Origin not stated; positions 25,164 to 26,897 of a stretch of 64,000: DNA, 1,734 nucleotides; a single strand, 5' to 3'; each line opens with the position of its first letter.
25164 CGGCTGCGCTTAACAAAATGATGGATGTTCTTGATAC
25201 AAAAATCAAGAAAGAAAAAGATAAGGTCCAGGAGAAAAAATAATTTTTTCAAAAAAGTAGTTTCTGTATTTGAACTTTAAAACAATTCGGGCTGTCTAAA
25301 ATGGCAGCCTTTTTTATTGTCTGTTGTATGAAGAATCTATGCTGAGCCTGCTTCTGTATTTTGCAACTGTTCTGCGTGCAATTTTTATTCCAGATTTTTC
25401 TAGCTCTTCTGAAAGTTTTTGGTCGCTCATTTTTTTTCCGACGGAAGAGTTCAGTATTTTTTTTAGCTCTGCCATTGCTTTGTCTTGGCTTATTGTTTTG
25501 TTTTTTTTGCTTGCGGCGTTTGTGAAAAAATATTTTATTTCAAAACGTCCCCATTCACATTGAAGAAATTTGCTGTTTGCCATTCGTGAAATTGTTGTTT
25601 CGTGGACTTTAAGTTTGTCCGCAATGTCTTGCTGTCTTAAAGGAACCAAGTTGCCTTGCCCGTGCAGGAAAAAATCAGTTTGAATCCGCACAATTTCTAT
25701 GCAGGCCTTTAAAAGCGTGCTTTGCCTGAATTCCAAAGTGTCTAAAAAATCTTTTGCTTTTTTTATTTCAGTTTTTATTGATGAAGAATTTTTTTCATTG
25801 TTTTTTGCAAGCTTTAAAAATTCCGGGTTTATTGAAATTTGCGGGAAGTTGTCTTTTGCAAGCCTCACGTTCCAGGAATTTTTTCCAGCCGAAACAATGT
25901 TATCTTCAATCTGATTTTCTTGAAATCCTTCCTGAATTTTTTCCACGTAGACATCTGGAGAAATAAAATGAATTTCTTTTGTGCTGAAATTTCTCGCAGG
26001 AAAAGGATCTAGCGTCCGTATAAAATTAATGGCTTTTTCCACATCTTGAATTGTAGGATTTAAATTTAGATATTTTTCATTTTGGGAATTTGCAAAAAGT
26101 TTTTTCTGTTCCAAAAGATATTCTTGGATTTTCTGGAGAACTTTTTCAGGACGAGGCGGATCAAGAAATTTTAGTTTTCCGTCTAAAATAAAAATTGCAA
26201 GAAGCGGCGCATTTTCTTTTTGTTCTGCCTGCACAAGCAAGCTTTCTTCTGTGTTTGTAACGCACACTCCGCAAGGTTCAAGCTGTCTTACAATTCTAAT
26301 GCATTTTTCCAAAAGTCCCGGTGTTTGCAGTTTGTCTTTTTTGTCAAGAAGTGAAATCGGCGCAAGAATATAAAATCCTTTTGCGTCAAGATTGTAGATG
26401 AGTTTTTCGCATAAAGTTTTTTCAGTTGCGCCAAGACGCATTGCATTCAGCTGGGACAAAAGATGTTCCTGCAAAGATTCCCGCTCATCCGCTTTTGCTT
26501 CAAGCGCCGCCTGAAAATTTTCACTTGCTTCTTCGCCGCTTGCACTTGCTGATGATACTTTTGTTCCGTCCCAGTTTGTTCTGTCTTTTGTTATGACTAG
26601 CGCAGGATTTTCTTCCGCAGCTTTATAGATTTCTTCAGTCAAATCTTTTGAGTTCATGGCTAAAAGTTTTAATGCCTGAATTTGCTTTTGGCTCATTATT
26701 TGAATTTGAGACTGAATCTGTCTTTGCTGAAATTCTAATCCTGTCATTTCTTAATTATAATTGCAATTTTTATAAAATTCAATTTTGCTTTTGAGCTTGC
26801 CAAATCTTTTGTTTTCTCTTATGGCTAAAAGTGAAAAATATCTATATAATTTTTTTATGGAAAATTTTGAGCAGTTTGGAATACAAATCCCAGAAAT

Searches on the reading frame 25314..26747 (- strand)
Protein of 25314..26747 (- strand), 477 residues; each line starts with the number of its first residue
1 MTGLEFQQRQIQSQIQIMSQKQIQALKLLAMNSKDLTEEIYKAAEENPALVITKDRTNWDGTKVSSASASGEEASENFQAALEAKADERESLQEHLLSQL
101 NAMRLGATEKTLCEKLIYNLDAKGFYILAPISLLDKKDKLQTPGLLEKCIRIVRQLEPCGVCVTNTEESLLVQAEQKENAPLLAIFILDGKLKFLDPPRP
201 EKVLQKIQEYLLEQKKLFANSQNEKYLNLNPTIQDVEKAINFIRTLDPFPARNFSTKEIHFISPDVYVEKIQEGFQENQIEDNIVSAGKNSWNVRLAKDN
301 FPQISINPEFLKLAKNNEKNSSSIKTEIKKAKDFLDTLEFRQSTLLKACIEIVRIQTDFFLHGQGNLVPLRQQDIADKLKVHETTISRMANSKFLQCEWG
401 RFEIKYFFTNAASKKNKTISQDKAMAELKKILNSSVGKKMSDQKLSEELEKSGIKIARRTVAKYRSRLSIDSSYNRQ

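Call 10: search_protein_families(library=pfam, proteins=[window:25314-26747:-])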
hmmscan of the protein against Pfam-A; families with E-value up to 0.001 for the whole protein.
window:25314-26747:- (477 aa): 3 families
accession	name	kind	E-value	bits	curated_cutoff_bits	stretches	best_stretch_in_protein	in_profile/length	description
PF04552.19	Sigma54_DBD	-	2.5e-43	148.1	22.8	1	323-477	3-159/160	Sigma-54, DNA binding domain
PF04963.19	Sigma54_CBD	-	6.6e-33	114.4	22.9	1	83-309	3-184/185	Sigma-54 factor, core binding domain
PF00309.25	Sigma54_AID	-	1.7e-12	47.4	23.8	1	8-50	2-44/46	Sigma-54 factor, Activator interacting domain (AID)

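Call 11: search_protein_families(library=ncbifam, proteins=[window:25314-26747:-])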
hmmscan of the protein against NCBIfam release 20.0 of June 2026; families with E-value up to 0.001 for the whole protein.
window:25314-26747:- (477 aa): 7 families
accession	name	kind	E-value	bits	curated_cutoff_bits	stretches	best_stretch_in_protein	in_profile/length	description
TIGR02395.1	rpoN_sigma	equivalog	7e-93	312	277.35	2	277-476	229-433/434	RNA polymerase factor sigma-54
NF004595.0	PRK05932.1-2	equivalog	5.1e-66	223.5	513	2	270-476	270-480/484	RNA polymerase factor sigma-54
NF004596.0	PRK05932.1-3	subfamily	3.9e-63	214.2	499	2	234-477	272-505/515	RNA polymerase factor sigma-54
NF009118.0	PRK12469.1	subfamily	1.1e-59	202.6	396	1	61-476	94-478/483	RNA polymerase factor sigma-54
NF004598.0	PRK05932.1-5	equivalog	2.4e-54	185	621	1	32-472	90-497/504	RNA polymerase factor sigma-54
NF004597.0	PRK05932.1-4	equivalog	2.1e-48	165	817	1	85-476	113-473/477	RNA polymerase factor sigma-54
NF004602.0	PRK05932.2-4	equivalog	3.9e-47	161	506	2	236-476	194-408/416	RNA polymerase factor sigma-54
